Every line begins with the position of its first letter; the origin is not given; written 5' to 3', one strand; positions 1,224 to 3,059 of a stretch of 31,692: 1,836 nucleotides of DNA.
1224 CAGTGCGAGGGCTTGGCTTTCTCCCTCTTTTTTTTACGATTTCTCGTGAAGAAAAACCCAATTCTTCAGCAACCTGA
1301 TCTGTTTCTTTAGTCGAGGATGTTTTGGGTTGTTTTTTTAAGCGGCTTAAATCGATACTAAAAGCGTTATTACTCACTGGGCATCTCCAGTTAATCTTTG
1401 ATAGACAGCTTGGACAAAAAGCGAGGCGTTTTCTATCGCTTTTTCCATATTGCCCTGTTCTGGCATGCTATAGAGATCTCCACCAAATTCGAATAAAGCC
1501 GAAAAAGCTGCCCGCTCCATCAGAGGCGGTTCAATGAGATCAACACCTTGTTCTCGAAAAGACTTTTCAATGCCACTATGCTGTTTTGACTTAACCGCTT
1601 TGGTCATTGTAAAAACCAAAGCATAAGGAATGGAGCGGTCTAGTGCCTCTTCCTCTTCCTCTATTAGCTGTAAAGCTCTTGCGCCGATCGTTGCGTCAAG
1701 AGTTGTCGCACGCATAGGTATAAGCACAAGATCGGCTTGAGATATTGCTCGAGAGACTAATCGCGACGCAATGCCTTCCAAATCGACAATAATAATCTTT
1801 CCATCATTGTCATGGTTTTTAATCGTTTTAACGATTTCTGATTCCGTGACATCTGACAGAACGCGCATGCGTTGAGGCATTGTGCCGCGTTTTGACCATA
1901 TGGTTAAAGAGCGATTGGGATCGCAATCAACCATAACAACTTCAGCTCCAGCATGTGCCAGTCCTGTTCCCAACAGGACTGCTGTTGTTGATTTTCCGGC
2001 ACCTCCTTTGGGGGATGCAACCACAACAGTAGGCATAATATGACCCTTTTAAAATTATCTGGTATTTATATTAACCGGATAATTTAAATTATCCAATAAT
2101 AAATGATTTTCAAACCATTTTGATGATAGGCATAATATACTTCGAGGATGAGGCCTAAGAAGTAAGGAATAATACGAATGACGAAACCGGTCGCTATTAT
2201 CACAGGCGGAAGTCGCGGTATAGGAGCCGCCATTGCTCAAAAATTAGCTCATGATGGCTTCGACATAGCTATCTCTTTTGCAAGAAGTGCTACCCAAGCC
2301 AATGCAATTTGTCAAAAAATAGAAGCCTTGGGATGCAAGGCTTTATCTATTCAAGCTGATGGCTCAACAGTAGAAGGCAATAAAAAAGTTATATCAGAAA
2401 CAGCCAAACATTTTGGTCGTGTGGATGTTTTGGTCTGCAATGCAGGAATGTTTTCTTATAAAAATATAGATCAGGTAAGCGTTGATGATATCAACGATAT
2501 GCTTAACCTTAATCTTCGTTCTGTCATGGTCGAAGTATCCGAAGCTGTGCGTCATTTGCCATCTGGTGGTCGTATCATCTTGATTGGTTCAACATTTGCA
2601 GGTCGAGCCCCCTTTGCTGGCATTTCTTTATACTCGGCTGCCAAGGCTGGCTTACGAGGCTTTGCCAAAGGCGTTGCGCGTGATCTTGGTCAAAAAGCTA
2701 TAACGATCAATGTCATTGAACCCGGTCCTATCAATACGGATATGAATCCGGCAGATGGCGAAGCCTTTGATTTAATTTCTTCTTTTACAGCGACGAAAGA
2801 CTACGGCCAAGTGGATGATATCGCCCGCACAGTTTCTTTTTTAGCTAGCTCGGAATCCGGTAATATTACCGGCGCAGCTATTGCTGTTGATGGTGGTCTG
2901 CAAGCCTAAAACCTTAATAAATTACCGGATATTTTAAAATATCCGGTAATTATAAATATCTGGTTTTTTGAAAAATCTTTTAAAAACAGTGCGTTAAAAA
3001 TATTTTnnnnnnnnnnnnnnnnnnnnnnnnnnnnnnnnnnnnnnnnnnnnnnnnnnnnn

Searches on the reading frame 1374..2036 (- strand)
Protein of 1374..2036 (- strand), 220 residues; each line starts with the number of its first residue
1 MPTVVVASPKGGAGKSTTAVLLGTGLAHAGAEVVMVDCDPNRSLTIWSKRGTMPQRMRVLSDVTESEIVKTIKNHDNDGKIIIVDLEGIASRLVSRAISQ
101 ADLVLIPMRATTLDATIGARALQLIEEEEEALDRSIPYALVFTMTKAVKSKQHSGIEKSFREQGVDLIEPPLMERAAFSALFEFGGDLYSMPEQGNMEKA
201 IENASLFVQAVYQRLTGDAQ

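Call 31: search_protein_families(library=pfam, proteins=[window:1374-2036:-], max_evalue=0.001)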
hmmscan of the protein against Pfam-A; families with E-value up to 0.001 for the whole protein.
window:1374-2036:- (220 aa): 8 families
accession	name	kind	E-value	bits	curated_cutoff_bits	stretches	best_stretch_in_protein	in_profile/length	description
PF07015.17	VirC1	-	6.9e-13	48.9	24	1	2-185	2-189/231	VirC1 protein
PF13614.12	AAA_31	-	1.7e-12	48.1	27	1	3-51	3-47/177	AAA domain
PF01656.29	CbiA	-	4.5e-12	46.5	25.4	1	4-179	1-116/125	CobQ/CobB/MinD/ParA nucleotide binding domain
PF09140.17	MipZ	-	8.7e-11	42.1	20.7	1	4-151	3-168/262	ATPase MipZ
PF10609.15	ParA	-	7.9e-07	29.2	27.1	1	4-39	6-41/246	NUBPL iron-transfer P-loop NTPase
PF00142.24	Fer4_NifH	-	1e-05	25.6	25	1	10-52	8-50/271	4Fe-4S iron sulfur cluster binding proteins, NifH/frxC family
PF02374.21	ArsA_ATPase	-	0.00018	21.3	24.3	1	4-45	3-44/305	Anion-transporting ATPase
PF01935.23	DUF87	-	0.00073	20.1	23.2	0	12-38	33-60/220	Helicase HerA, central domain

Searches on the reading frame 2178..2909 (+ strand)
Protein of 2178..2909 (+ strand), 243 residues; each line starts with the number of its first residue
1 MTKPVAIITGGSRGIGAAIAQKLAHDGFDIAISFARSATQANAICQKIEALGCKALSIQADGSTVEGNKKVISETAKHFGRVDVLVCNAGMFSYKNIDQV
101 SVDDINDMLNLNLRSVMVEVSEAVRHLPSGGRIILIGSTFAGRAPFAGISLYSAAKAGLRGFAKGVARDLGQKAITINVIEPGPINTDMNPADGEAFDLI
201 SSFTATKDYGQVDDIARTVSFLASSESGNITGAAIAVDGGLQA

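Call 31: search_protein_families(library=pfam, proteins=[window:2178-2909:+], max_evalue=0.001)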
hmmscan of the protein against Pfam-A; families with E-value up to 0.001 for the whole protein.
window:2178-2909:+ (243 aa): 5 families
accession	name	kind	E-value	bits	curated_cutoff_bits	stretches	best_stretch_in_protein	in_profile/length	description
PF00106.31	adh_short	-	4.1e-48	163.9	26.6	1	5-192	2-189/195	short chain dehydrogenase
PF13561.12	adh_short_C2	-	1.3e-47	162.8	27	1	13-241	6-235/236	Enoyl-(Acyl carrier protein) reductase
PF08659.16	KR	-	1.2e-11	45.3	22.6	1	7-179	4-175/180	KR domain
PF23441.1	SDR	-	4.7e-08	33.2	27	1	6-241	10-255/258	SDR-like rossmann domain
PF01370.27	Epimerase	-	0.00061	19.7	20.9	0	7-224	2-226/240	NAD dependent epimerase/dehydratase family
